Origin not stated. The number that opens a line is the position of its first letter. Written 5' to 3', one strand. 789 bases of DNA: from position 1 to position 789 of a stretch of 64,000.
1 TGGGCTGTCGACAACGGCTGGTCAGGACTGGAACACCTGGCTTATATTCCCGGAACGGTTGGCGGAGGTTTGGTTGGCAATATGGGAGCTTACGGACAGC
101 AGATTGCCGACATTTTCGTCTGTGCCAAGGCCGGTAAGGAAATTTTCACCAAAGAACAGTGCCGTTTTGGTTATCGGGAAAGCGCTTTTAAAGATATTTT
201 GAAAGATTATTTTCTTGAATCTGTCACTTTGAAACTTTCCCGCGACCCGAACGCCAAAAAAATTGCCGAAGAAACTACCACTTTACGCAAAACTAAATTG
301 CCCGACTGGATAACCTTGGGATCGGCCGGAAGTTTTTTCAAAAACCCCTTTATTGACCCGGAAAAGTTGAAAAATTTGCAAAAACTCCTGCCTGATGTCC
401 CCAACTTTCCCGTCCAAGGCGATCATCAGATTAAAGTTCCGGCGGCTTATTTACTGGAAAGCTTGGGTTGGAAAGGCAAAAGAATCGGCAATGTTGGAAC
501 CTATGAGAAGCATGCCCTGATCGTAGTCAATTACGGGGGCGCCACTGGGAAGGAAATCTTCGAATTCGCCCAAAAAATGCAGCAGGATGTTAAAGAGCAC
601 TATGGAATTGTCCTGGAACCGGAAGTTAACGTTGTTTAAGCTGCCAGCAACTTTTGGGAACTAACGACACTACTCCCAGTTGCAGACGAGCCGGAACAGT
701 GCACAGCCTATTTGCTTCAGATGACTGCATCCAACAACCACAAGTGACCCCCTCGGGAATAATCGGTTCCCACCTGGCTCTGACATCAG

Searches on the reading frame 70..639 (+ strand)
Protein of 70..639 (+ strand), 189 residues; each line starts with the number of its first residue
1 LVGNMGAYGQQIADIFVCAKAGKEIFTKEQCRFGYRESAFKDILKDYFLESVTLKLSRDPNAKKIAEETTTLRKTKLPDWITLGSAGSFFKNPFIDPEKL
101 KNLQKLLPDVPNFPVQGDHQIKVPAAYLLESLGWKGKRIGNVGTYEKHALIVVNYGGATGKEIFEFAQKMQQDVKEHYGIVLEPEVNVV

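Call 34: search_protein_families(library=pfam, proteins=[window:70-639:+], max_evalue=0.0001)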
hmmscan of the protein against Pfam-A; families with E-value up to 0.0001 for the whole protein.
window:70-639:+ (189 aa): 1 family
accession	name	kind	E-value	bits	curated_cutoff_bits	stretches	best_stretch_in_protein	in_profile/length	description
PF02873.21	MurB_C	-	2.5e-26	92.2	27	1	65-189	2-99/99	UDP-N-acetylenolpyruvoylglucosamine reductase, C-terminal domain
